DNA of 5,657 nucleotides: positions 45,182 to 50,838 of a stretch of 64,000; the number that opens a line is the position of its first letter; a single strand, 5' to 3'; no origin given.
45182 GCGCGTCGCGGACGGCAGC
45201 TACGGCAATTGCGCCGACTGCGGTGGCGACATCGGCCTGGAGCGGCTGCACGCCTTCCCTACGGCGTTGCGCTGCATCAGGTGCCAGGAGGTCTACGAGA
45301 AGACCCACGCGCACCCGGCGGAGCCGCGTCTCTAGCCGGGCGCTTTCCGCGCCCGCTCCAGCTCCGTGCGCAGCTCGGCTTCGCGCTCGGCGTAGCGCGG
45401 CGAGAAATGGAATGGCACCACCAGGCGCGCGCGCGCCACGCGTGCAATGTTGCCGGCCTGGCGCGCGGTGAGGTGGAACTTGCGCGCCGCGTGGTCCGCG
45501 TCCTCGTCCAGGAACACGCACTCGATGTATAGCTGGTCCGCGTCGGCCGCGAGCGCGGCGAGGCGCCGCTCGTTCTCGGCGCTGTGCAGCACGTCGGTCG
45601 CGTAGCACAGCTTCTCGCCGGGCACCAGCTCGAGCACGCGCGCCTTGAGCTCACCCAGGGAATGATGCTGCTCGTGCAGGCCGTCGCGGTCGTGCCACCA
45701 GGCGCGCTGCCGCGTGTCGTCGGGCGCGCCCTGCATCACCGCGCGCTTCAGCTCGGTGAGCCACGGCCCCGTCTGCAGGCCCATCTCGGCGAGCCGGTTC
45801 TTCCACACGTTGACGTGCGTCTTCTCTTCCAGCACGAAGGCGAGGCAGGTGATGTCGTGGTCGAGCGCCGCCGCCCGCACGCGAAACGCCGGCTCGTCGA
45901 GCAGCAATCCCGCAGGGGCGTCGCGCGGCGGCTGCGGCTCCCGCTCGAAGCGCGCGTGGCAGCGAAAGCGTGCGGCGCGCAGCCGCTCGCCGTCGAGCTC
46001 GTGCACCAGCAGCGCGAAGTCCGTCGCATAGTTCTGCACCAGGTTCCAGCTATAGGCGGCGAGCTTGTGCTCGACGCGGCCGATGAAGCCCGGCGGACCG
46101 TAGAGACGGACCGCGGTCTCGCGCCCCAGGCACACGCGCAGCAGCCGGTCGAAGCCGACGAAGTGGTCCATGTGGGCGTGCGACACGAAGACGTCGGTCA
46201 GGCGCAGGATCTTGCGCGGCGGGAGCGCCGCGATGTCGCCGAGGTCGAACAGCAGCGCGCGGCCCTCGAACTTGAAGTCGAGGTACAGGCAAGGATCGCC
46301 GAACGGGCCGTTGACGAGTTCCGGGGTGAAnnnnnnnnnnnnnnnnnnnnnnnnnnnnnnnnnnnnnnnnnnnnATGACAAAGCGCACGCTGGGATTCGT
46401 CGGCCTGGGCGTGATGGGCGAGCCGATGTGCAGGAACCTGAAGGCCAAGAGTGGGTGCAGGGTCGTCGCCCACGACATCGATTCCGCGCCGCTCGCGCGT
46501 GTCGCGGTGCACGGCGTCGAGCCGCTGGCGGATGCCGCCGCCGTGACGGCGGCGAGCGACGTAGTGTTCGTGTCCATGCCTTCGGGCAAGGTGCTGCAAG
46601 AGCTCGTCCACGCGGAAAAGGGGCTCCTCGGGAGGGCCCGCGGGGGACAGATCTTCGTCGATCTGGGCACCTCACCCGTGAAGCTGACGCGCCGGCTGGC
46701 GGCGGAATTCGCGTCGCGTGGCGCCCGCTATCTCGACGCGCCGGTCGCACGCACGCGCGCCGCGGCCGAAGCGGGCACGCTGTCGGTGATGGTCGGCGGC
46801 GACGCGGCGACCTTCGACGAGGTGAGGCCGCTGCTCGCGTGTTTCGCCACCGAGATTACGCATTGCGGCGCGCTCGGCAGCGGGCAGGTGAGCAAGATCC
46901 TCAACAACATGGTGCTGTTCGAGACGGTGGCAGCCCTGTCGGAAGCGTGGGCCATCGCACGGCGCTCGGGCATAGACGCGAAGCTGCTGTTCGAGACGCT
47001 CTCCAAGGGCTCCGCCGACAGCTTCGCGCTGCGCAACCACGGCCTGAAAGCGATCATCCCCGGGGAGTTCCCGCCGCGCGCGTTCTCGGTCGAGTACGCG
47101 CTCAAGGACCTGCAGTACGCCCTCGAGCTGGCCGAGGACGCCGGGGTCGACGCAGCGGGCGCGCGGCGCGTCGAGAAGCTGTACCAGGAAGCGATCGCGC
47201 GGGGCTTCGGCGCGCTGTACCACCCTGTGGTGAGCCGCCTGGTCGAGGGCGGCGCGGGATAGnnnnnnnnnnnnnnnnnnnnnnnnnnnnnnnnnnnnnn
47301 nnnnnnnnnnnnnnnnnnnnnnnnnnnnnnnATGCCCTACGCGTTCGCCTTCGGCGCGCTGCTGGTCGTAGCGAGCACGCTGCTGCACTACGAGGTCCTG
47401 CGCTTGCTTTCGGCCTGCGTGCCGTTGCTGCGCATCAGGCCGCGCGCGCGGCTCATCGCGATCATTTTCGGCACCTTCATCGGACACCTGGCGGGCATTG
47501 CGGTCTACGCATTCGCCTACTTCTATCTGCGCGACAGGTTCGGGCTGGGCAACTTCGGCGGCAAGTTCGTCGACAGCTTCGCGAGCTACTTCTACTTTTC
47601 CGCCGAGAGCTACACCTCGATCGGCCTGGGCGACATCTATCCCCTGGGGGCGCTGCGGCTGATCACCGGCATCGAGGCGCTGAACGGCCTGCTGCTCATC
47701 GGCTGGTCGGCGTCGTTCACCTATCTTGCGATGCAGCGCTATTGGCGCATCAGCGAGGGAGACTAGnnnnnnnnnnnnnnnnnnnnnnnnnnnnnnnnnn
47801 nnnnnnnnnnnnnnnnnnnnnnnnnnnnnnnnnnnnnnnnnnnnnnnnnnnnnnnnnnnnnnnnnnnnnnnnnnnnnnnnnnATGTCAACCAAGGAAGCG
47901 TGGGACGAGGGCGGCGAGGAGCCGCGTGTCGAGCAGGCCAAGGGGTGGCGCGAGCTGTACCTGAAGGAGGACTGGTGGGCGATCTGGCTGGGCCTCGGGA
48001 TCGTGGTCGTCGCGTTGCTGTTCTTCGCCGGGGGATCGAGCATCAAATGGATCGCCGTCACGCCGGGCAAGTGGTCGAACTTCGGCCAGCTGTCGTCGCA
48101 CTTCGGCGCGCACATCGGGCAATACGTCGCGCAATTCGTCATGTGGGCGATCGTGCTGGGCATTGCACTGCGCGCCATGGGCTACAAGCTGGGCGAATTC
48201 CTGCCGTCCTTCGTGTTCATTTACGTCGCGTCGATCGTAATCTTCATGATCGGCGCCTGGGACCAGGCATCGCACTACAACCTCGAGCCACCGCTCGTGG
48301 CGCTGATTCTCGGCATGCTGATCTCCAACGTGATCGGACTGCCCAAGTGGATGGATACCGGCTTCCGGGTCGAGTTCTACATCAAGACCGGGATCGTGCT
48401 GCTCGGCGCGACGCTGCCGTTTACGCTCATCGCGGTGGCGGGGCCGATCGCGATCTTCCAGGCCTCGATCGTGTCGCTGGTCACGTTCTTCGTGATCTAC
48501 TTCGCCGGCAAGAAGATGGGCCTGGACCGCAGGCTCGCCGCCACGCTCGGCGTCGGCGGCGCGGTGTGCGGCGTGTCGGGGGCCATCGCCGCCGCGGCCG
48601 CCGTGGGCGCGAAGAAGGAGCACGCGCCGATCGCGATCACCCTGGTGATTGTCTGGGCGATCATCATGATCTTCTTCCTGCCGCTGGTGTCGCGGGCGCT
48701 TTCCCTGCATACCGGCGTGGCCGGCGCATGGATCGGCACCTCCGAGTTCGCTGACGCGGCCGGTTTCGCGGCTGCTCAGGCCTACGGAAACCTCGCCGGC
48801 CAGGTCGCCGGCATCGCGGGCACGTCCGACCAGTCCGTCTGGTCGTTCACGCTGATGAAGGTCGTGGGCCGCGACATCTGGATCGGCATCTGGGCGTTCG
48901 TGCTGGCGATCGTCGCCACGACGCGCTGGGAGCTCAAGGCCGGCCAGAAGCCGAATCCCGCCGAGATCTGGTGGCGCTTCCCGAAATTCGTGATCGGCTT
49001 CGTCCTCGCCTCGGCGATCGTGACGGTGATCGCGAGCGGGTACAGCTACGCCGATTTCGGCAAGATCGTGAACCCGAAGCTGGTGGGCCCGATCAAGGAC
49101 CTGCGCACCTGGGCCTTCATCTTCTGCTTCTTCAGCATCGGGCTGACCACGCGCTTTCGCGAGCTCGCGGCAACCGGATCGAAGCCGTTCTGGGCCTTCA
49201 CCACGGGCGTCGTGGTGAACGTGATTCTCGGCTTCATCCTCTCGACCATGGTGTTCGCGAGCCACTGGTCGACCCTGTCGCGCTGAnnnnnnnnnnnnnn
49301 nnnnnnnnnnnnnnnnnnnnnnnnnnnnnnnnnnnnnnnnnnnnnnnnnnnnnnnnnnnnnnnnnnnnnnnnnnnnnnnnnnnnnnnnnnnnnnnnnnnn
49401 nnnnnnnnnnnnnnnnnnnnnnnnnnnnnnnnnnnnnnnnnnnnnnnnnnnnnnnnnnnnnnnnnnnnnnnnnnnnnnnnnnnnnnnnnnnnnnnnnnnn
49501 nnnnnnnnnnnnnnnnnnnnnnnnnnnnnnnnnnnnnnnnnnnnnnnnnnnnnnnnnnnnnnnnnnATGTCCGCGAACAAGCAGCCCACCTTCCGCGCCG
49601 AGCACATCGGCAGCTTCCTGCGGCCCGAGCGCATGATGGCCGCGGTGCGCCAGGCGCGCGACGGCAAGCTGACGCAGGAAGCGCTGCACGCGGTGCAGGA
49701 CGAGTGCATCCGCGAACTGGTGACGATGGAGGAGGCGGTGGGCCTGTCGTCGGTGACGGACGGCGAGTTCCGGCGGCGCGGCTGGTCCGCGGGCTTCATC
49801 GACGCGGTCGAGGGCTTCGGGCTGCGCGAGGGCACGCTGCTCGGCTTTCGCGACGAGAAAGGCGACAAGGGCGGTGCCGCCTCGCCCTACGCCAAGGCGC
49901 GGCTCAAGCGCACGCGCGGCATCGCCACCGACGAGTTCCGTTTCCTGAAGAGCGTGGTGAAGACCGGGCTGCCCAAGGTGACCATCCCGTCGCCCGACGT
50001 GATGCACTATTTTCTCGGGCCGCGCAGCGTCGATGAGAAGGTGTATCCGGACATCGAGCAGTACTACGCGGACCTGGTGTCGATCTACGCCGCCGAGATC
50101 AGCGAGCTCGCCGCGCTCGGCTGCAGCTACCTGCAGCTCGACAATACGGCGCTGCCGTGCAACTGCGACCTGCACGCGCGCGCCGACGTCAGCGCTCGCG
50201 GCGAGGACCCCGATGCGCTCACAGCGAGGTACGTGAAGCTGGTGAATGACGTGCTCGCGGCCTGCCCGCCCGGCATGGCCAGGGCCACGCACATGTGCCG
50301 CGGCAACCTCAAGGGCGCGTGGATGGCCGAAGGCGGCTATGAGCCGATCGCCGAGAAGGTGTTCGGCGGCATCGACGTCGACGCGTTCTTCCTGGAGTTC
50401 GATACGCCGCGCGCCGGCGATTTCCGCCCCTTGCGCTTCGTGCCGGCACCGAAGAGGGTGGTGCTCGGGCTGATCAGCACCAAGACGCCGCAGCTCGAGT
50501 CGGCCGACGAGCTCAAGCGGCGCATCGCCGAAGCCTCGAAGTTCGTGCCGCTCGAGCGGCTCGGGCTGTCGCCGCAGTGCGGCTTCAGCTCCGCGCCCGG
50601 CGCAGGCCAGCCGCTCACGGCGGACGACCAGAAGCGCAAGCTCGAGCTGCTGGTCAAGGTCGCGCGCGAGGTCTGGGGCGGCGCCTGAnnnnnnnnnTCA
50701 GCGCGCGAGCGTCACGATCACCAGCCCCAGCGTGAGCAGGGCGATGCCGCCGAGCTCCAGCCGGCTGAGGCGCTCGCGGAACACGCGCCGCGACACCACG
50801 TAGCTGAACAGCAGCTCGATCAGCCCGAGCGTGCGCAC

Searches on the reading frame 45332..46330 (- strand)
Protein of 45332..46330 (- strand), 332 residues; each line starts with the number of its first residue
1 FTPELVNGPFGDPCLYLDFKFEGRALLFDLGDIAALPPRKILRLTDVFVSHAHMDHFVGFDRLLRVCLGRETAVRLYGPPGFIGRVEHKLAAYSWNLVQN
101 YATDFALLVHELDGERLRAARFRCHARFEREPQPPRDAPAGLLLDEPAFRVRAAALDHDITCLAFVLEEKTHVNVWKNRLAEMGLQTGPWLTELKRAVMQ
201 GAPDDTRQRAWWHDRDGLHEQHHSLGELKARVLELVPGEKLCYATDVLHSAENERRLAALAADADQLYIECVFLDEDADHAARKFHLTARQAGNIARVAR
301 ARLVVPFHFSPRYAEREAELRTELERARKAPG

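Call 42: search_protein_families(library=pfam, proteins=[window:45332-46330:-], max_evalue=0.001)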
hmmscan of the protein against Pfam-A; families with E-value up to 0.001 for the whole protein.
window:45332-46330:- (332 aa): 1 family
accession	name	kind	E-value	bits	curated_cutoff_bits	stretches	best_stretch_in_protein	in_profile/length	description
PF12706.13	Lactamase_B_2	-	9.9e-13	48.6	27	2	41-145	28-131/200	Beta-lactamase superfamily domain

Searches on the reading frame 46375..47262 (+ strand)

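Call 42: search_protein_families(library=pfam, proteins=[window:46375-47262:+], max_evalue=0.001)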
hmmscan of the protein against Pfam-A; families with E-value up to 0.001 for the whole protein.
window:46375-47262:+ (295 aa): 4 families
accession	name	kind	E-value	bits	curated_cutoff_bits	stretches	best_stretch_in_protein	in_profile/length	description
PF03446.21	NAD_binding_2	-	4.9e-40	137.6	21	1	6-165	2-161/161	NAD binding domain of 6-phosphogluconate dehydrogenase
PF14833.11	NAD_binding_11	-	1.3e-25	90.4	30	1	168-279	1-111/122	NAD-binding of NADP-dependent 3-hydroxyisobutyrate dehydrogenase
PF21761.2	RedAm-like_C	-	6.1e-08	33.4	27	1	180-280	15-115/127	NADPH-dependent reductive aminase-like, C-terminal domain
PF02826.25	2-Hacid_dh_C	-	3.8e-07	30.1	25.1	1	2-106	35-135/178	D-isomer specific 2-hydroxyacid dehydrogenase, NAD binding domain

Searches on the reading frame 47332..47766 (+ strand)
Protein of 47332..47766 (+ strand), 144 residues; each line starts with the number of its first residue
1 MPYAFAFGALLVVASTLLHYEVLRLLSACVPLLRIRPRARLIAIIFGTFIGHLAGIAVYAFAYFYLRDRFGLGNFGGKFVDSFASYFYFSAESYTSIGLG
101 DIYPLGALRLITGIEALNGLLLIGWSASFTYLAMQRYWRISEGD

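Call 42: search_protein_families(library=pfam, proteins=[window:47332-47766:+], max_evalue=0.001)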
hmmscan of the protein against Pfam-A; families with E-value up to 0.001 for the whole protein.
window:47332-47766:+ (144 aa): 1 family
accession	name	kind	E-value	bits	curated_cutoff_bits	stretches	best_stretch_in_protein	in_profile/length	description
PF07885.22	Ion_trans_2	-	1.1e-10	41.7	22.5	1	56-129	6-72/79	Ion channel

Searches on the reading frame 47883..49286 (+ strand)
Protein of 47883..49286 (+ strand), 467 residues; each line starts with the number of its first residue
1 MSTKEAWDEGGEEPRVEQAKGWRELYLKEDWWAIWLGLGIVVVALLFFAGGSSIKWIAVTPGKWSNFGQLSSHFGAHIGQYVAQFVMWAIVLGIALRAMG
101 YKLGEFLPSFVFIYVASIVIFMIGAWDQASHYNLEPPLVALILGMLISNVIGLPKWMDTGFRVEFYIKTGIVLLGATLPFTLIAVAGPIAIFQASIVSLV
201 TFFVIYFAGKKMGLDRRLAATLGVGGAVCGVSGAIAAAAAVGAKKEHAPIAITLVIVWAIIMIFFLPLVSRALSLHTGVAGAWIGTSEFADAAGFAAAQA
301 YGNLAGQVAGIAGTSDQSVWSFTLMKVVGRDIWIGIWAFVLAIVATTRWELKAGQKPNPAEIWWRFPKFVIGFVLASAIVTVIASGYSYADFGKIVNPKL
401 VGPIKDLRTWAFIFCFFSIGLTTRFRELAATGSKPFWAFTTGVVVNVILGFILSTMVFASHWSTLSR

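Call 42: search_protein_families(library=pfam, proteins=[window:47883-49286:+], max_evalue=0.001)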
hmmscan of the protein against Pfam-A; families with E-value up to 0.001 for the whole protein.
window:47883-49286:+ (467 aa): 1 family
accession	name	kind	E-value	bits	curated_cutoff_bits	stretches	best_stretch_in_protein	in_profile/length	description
PF03601.19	Cons_hypoth698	-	1.8e-42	145.8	24.5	1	110-437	3-302/304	Conserved hypothetical protein 698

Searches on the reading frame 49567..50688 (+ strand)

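Call 42: search_protein_families(library=pfam, proteins=[window:49567-50688:+], max_evalue=0.001)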
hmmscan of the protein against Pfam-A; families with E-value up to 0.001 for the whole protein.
window:49567-50688:+ (373 aa): 1 family
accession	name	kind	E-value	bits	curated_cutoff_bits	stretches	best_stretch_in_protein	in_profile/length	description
PF01717.24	Meth_synt_2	-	3.6e-14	53.2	21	1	166-344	148-307/324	Cobalamin-independent synthase, Catalytic domain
